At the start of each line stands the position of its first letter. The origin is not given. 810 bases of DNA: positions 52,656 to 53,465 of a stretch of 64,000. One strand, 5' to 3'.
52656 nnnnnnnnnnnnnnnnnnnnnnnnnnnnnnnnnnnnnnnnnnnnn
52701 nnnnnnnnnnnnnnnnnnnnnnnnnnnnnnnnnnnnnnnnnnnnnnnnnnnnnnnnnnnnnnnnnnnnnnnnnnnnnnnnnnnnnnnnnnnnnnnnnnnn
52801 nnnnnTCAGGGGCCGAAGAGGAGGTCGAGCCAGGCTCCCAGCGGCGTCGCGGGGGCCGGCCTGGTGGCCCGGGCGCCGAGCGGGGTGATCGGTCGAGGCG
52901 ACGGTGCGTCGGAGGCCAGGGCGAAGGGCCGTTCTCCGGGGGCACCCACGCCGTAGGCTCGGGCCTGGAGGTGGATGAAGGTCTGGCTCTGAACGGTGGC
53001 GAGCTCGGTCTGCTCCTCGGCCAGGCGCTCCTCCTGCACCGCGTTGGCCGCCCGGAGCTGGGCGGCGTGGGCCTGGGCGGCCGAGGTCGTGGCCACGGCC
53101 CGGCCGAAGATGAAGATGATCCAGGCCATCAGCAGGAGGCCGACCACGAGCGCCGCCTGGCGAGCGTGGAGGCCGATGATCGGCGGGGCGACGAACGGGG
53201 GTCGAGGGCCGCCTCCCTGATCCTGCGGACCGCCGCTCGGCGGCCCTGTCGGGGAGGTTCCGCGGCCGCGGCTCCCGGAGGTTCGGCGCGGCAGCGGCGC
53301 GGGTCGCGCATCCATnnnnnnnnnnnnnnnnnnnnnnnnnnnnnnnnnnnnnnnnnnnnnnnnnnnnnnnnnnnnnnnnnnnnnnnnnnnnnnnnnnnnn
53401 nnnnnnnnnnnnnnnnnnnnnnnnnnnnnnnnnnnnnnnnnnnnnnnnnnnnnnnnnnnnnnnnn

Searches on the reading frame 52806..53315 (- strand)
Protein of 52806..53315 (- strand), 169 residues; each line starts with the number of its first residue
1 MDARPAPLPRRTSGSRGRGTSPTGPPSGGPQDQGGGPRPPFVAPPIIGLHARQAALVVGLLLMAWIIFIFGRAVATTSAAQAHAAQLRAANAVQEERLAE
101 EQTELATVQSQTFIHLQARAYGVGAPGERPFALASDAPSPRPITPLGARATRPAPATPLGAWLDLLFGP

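Call 8: search_protein_families(library=pfam, proteins=[window:52806-53315:-])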
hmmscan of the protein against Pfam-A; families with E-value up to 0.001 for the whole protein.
window:52806-53315:- (169 aa): 0 families

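Call 15: find_encoding_contigs(protein=window:52806-53315:-, flank=3000, max_places=10)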
Protein window:52806-53315:- (169 aa): no gene with exactly this product is on record in the collection.

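Call 23: find_homologous_proteins(query=window:52806-53315:-, max_evalue=0.00001)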
Query window:52806-53315:- (169 aa): 25 proteins with E <= 0.00001 among 1332 candidates.
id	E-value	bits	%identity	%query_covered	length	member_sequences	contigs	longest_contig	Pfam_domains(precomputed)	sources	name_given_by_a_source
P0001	6.5e-90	317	91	100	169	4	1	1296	-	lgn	-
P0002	1.2e-75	271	80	100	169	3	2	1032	-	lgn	-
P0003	3.5e-57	211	67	100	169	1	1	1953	-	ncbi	ncbi:MAG: hypothetical protein ACRDGL_10965 [Candidatus Limnocylindrales bacterium]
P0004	1.8e-56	209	69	100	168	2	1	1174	-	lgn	-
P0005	1.4e-46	176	58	100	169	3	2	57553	-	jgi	jgi:hypothetical protein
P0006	2.2e-44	169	57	100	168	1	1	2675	-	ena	-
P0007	3.8e-39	152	53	99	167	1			-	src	-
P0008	2.9e-32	130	50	86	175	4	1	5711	-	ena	-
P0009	1.2e-31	128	51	83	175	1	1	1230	-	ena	-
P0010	4.0e-30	123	47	86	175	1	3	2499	-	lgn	-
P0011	2.6e-29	120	48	86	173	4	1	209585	PF04977.21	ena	-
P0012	3.5e-29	120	52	74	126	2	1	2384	-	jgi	-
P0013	5.3e-29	119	47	86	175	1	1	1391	PF04977.21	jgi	jgi:hypothetical protein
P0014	2.3e-28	117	48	86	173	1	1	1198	-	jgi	jgi:hypothetical protein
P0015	8.0e-28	115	46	86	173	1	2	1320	PF04977.21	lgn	-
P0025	2.6e-8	52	40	67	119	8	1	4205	PF04977.21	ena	-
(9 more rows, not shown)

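Call 24: find_encoding_contigs(protein=P0001, flank=5000)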
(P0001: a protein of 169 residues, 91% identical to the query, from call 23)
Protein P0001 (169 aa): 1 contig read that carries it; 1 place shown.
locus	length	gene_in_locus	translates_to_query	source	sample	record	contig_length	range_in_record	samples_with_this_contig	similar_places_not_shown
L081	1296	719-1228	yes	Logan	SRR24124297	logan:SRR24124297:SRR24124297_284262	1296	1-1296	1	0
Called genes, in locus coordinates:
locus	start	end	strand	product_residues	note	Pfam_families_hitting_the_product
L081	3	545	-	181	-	?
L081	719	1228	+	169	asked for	-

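Call 25: find_encoding_contigs(protein=P0002, flank=5000)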
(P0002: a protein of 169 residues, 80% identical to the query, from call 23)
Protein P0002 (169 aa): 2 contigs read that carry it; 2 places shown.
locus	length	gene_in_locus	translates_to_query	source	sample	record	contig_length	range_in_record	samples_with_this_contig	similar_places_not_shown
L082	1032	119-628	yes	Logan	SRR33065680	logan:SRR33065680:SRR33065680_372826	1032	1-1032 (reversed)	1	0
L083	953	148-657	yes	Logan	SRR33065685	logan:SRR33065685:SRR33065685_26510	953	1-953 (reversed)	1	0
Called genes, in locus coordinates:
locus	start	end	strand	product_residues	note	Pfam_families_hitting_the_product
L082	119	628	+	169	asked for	-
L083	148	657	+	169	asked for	-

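Call 26: find_encoding_contigs(protein=P0003, flank=5000)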
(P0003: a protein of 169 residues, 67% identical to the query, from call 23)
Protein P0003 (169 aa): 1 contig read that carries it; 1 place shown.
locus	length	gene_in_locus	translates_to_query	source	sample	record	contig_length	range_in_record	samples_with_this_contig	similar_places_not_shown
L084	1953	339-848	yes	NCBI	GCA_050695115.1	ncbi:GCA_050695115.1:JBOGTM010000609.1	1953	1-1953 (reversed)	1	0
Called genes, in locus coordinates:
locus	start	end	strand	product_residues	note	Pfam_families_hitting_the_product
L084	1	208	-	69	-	?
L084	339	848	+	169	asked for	-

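Call 27: find_encoding_contigs(protein=P0004, flank=5000)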
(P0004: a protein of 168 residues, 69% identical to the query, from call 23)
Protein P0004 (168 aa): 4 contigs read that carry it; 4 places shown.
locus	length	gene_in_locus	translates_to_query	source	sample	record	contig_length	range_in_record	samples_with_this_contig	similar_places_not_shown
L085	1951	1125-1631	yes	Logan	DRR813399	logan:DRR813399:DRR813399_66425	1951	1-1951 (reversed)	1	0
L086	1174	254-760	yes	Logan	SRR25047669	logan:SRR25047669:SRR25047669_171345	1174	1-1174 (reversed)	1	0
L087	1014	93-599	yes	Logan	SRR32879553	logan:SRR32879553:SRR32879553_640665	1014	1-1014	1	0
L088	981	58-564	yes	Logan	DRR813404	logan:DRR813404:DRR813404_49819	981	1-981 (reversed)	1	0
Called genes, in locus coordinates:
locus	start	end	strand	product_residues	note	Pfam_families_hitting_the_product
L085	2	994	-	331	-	?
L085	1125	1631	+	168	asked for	-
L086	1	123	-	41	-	?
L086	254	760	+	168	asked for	-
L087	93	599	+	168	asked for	-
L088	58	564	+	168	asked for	-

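Call 30: find_encoding_contigs(protein=P0005, flank=6000)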
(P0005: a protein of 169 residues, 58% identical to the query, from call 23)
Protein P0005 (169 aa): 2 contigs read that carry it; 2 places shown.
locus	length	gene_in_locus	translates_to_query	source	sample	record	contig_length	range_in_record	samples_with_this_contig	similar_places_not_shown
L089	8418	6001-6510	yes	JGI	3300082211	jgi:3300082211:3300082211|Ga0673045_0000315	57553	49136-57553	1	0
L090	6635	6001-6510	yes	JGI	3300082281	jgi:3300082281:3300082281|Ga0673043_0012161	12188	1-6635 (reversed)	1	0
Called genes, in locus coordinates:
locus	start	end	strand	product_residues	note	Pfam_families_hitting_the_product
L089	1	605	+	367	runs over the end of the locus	PF01926:MMR_HSR1, PF02421:FeoB_N (weak), PF06071:YchF-GTPase_C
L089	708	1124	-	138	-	-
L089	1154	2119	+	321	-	PF00294:PfkB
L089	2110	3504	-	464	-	PF13482:RNase_H_2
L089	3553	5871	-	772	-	PF00270:DEAD, PF04851:ResIII (weak), PF00271:Helicase_C, PF22982:WHD_HRQ1 (weak), PF09369:MZB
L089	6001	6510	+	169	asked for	-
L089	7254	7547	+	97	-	-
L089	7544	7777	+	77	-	PF00486:Trans_reg_C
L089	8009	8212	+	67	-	PF00313:CSD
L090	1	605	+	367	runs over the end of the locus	PF01926:MMR_HSR1, PF02421:FeoB_N (weak), PF06071:YchF-GTPase_C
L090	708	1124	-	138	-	-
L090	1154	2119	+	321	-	PF00294:PfkB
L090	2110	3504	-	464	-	PF13482:RNase_H_2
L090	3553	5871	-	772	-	PF00270:DEAD, PF04851:ResIII (weak), PF00271:Helicase_C, PF22982:WHD_HRQ1 (weak), PF09369:MZB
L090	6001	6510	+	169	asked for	-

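Call 31: find_encoding_contigs(protein=P0006, flank=5000)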
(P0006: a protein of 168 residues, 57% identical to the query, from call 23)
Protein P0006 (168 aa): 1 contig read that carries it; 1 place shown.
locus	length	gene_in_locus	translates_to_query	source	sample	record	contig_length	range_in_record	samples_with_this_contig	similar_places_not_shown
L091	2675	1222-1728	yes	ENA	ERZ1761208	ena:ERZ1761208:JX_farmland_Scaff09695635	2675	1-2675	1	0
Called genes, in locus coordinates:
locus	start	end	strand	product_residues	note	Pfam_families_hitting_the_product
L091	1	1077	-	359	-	?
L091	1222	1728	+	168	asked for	-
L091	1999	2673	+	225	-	?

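Call 48: list_cluster_members(proteins=[P0001, P0002, P0004])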
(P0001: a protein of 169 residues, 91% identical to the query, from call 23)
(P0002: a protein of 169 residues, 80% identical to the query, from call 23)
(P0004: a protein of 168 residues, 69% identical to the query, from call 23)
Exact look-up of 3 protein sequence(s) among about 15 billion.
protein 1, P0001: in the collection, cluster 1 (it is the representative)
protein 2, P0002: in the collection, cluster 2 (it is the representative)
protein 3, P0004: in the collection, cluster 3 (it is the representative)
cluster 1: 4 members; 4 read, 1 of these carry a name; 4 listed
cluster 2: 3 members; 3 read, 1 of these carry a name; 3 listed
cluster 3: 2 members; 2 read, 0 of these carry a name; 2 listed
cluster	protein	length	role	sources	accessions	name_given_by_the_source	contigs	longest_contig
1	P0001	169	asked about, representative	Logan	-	-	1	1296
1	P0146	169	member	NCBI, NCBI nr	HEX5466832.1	MAG TPA: hypothetical protein VFW92_09200 [Candidatus Limnocylindrales bacterium] | hypothetical protein [Candidatus Limnocylindrales bacterium]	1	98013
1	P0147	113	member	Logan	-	-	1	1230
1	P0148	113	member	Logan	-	-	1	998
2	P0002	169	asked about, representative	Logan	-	-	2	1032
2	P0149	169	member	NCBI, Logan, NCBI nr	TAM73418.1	MAG: hypothetical protein EPN50_03960 [Chloroflexota bacterium]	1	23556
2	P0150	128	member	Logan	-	-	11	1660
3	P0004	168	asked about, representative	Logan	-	-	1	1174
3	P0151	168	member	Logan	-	-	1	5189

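Call 49: find_encoding_contigs(protein=P0146, flank=5000)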
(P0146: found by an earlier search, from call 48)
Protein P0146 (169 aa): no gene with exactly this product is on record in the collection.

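Call 50: find_encoding_contigs(protein=P0149, flank=5000)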
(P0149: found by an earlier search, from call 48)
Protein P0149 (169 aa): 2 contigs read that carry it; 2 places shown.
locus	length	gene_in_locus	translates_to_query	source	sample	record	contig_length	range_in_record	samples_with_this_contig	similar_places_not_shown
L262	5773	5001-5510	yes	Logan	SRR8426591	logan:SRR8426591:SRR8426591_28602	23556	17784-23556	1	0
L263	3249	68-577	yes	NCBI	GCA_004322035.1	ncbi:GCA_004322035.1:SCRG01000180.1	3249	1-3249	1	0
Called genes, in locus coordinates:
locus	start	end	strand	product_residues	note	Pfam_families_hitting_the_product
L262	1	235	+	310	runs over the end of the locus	PF01261:AP_endonuc_2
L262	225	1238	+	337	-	PF04962:KduI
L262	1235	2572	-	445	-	PF13482:RNase_H_2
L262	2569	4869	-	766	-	PF00270:DEAD, PF00271:Helicase_C, PF22982:WHD_HRQ1 (faint), PF09369:MZB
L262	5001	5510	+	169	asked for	-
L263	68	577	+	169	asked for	-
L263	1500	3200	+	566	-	PF06068:TIP49 (faint), PF00004:AAA, PF07728:AAA_5 (weak), PF17862:AAA_lid_3, PF01434:Peptidase_M41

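Call 51: find_encoding_contigs(protein=P0151, flank=5000)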
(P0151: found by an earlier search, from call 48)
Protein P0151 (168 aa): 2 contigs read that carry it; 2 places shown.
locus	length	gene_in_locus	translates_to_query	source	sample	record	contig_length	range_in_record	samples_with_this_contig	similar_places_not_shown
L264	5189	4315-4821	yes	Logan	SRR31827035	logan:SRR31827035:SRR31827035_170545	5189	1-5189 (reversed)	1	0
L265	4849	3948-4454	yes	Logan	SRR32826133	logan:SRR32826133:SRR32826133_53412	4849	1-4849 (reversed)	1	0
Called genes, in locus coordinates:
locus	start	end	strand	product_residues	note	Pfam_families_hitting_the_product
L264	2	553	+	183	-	?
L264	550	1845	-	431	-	PF13482:RNase_H_2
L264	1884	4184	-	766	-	PF00270:DEAD, PF00271:Helicase_C, PF09369:MZB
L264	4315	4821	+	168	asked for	-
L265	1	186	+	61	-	?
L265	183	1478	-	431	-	PF13482:RNase_H_2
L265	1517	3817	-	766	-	PF00270:DEAD, PF00271:Helicase_C, PF09369:MZB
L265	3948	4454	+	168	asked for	-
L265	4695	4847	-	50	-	?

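Call 62: find_encoding_contigs(protein=P0147, flank=5000)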
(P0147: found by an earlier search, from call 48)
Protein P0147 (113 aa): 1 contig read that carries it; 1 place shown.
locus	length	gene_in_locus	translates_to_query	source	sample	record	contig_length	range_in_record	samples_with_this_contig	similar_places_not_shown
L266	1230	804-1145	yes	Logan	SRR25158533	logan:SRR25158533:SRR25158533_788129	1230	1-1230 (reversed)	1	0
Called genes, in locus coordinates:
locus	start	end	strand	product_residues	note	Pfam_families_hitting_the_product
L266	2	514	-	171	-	?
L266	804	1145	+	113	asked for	-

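Call 63: find_encoding_contigs(protein=P0150, flank=5000, max_places=10)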
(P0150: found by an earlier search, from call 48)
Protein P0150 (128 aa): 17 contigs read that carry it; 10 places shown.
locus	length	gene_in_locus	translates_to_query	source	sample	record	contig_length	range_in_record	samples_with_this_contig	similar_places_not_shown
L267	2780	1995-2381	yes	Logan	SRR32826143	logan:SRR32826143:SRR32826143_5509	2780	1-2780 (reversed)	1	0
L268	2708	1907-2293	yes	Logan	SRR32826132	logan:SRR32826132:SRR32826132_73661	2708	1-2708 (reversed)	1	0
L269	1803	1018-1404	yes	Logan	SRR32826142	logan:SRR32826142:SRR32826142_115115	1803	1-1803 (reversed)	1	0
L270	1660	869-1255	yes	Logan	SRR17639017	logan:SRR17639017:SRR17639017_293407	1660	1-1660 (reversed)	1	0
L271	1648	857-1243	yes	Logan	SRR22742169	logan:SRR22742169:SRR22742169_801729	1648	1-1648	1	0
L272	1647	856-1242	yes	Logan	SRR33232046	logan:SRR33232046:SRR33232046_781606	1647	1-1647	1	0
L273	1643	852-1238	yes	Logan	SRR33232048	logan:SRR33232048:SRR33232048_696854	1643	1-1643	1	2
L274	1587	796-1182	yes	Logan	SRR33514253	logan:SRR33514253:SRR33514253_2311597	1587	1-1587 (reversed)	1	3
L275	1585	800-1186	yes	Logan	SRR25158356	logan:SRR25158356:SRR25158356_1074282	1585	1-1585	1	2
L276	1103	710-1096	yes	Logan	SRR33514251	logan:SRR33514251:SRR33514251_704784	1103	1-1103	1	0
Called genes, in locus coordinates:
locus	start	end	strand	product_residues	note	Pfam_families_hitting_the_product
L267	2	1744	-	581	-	?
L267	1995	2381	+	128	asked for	PF04977:DivIC (faint)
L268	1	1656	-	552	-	?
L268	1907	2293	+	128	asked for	PF04977:DivIC (faint)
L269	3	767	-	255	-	?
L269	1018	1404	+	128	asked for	PF04977:DivIC (faint)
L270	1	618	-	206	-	?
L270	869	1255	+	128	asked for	PF04977:DivIC (faint)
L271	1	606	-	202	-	?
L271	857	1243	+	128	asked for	PF04977:DivIC (faint)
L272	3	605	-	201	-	?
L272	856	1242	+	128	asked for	PF04977:DivIC (faint)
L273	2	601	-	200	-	?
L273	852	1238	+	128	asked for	PF04977:DivIC (faint)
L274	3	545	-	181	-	?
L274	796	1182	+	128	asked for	PF04977:DivIC (faint)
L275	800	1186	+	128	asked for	PF04977:DivIC (faint)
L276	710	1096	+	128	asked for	PF04977:DivIC (faint)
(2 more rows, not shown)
